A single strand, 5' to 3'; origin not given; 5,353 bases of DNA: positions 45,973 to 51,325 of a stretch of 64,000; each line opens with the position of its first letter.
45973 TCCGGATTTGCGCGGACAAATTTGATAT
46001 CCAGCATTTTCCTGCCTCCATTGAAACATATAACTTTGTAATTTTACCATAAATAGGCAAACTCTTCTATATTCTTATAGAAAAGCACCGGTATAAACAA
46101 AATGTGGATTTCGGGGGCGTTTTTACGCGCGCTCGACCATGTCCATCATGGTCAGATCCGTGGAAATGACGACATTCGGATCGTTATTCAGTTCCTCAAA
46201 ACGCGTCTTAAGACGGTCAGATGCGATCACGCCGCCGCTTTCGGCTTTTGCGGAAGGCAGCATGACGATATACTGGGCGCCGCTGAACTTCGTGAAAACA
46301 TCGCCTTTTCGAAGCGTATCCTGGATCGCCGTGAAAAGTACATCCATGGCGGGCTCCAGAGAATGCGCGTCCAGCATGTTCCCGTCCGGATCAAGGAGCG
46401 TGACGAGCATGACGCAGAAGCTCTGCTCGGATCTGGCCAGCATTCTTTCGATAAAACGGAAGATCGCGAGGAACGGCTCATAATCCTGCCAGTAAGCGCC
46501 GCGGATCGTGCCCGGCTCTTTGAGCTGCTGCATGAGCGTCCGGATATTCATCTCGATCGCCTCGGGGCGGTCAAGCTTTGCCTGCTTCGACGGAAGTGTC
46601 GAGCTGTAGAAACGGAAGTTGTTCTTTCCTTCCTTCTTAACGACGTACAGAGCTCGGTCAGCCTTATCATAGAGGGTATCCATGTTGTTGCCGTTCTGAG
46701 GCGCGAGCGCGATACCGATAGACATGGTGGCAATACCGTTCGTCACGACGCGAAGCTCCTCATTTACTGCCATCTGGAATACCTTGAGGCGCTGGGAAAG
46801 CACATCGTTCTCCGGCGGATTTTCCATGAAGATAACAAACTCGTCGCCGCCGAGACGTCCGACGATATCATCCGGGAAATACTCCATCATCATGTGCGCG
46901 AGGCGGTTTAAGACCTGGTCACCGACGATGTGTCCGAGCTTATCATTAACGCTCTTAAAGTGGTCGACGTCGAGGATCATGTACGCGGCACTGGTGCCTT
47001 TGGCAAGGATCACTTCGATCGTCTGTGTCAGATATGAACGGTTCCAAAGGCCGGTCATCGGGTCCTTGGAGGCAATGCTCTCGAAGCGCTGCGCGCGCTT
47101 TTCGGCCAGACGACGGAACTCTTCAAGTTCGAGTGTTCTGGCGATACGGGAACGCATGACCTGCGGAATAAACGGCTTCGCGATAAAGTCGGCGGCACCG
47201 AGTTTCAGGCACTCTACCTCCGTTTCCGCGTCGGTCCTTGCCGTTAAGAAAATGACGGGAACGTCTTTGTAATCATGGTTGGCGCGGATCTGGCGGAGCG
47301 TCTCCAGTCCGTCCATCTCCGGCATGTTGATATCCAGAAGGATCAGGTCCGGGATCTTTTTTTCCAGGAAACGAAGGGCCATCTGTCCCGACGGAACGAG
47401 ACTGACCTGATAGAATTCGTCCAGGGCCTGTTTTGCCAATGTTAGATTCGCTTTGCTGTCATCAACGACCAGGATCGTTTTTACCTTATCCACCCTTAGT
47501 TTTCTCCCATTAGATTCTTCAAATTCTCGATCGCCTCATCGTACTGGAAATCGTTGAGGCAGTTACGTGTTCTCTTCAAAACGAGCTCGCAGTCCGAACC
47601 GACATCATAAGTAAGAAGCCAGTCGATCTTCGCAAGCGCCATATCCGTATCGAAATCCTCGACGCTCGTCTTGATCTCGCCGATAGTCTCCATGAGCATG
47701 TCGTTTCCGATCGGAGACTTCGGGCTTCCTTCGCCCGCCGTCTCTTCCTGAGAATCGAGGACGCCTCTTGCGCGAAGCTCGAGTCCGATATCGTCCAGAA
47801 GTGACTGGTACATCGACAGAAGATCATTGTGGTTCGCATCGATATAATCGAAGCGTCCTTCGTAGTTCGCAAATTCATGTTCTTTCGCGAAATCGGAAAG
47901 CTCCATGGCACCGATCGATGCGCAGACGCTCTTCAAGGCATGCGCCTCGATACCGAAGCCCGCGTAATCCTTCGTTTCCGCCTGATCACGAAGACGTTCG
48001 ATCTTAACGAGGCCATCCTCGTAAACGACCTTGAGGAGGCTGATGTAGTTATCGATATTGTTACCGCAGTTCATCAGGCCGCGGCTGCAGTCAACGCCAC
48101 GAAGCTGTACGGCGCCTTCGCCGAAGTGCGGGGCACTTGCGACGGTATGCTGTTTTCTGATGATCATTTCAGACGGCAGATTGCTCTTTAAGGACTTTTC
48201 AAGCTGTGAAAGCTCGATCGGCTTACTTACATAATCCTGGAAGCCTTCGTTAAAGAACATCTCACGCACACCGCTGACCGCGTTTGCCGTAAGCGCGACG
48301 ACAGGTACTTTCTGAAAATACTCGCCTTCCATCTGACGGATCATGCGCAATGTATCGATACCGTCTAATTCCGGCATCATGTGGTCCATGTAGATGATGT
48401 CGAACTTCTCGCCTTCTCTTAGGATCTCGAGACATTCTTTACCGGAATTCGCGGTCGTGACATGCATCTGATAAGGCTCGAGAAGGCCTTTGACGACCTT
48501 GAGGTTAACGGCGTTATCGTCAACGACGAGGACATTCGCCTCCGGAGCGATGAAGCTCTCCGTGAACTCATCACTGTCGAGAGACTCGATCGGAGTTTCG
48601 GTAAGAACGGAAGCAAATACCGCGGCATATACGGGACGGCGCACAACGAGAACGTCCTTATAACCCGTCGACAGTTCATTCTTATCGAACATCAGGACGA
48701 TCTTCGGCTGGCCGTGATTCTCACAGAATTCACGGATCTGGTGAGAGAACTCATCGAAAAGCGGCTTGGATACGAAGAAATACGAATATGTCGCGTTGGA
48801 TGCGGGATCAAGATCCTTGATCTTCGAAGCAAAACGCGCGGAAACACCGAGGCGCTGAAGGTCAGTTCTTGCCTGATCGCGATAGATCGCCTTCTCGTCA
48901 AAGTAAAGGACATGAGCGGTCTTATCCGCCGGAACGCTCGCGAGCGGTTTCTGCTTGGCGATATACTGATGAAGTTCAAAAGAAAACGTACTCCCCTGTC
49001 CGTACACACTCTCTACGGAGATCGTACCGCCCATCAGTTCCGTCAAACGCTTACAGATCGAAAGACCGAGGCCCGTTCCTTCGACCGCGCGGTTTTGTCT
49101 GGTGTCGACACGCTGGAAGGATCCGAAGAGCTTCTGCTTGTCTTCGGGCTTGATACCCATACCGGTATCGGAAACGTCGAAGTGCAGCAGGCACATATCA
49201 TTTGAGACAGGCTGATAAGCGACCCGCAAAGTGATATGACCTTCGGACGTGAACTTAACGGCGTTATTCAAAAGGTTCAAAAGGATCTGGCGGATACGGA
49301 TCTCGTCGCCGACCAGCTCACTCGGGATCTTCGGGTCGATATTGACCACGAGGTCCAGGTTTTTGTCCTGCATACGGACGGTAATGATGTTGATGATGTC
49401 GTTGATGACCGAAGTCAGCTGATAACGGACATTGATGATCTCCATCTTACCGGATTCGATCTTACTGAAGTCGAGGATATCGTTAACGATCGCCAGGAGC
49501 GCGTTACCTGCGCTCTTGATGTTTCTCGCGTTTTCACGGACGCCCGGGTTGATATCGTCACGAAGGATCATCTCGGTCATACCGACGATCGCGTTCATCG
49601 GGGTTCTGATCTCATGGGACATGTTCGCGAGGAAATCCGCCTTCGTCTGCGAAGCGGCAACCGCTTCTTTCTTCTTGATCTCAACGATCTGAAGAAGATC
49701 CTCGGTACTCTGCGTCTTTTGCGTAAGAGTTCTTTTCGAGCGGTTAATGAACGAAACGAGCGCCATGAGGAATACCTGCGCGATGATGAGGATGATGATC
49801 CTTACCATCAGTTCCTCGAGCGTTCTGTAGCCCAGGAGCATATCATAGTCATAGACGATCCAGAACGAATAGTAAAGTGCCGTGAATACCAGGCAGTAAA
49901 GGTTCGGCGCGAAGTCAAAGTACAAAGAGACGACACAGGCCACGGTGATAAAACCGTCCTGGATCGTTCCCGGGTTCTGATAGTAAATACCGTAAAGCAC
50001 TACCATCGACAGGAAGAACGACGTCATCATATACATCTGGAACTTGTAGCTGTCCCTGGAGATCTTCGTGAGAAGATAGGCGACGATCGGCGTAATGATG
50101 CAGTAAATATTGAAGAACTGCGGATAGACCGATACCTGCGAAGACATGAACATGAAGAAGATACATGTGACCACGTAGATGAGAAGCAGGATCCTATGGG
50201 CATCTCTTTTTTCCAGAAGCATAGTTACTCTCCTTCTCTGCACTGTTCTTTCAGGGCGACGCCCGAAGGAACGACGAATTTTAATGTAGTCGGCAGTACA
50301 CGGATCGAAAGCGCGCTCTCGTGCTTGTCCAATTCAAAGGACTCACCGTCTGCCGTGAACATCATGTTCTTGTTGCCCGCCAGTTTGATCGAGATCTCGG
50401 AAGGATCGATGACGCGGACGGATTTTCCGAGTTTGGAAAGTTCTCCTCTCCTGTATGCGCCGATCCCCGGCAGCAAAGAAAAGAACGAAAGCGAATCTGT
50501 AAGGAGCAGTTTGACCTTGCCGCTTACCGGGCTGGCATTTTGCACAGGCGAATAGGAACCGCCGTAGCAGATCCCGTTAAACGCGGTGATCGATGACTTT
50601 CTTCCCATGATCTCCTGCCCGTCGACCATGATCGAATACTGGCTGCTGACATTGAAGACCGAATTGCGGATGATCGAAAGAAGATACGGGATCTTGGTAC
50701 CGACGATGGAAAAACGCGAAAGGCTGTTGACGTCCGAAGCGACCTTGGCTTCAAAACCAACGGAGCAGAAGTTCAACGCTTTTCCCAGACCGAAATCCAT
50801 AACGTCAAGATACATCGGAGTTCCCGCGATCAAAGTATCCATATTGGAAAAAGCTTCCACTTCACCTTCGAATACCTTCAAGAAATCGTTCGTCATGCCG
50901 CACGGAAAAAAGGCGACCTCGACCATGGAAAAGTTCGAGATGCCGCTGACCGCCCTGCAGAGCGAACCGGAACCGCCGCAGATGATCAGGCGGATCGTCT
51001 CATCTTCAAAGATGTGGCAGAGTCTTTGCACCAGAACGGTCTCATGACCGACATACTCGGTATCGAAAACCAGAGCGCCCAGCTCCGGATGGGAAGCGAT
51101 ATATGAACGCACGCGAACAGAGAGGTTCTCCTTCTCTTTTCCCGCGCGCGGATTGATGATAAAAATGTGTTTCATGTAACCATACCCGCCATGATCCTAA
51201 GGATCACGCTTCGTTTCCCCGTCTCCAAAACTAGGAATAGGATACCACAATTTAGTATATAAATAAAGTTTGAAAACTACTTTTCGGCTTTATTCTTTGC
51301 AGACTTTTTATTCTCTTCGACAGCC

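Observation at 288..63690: The 10-mer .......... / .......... is strongly over-represented and concentrated at gene junctions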

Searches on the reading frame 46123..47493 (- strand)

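Call 13: search_protein_families(library=pfam, proteins=[window:46123-47493:-])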
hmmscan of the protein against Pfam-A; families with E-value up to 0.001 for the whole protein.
window:46123-47493:- (456 aa): 2 families
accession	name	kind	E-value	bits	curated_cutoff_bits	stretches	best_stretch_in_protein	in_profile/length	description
PF00990.26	GGDEF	-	5.9e-38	130.6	23.8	1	142-292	2-161/161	Diguanylate cyclase, GGDEF domain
PF00072.30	Response_reg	-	1.6e-29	102.8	30.2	1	7-117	1-110/111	Response regulator receiver domain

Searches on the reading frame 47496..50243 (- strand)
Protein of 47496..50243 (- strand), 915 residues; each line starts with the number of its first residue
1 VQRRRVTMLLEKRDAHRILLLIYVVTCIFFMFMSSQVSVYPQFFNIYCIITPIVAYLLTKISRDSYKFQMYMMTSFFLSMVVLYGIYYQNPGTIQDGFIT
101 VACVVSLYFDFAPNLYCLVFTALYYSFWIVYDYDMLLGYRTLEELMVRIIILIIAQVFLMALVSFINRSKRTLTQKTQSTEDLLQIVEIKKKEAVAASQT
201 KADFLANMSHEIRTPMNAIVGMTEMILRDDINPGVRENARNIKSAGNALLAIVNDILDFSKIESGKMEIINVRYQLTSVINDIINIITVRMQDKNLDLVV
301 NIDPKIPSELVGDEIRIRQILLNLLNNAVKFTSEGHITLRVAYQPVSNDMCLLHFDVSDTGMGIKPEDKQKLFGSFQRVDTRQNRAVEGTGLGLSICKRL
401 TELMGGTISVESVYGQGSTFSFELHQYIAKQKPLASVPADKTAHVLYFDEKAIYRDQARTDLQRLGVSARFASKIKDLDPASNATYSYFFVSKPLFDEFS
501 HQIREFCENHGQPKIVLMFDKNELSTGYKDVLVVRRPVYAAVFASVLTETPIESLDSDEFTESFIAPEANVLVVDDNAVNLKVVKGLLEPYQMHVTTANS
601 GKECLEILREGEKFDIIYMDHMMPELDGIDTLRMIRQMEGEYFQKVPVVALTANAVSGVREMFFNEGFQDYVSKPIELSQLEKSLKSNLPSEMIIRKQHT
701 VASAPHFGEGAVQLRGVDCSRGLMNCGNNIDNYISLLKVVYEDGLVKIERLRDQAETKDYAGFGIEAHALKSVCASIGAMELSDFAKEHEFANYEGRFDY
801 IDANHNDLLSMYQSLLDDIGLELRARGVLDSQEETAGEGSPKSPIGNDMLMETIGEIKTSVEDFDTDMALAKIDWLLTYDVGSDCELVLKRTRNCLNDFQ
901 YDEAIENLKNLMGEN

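Call 13: search_protein_families(library=pfam, proteins=[window:47496-50243:-])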
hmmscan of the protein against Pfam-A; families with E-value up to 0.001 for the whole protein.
window:47496-50243:- (915 aa): 4 families
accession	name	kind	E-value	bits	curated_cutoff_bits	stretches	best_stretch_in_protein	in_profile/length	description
PF02518.31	HATPase_c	-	1.5e-29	103.1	26.4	1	312-425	1-108/111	Histidine kinase-, DNA gyrase B-, and HSP90-like ATPase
PF00072.30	Response_reg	-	5.4e-24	84.9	30.2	1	571-685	1-110/111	Response regulator receiver domain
PF00512.31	HisKA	-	2.5e-19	69.5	26.9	1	201-265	2-66/66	His Kinase A (phospho-acceptor) domain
PF01627.28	Hpt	-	0.00014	22.5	24.6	1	736-791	2-57/84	Hpt domain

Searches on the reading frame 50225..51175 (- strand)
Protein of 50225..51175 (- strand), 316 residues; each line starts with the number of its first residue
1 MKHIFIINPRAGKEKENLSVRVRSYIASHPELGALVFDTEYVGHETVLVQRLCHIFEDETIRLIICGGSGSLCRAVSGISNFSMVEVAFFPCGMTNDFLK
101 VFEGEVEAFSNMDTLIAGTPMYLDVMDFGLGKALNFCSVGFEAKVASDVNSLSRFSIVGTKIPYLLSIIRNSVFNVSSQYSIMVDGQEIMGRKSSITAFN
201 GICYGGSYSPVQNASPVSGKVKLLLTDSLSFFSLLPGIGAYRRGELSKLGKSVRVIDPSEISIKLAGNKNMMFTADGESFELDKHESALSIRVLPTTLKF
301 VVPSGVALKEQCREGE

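Call 13: search_protein_families(library=pfam, proteins=[window:50225-51175:-])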
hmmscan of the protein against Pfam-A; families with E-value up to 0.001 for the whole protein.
window:50225-51175:- (316 aa): 2 families
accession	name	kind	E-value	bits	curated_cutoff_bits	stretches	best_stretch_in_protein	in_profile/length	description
PF00781.29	DAGK_cat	-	1.3e-11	44.6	23.6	1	4-126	3-123/125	Diacylglycerol kinase catalytic domain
PF19279.4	YegS_C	-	3.2e-07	30.7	27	1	138-300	4-156/158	YegS C-terminal NAD kinase beta sandwich-like domain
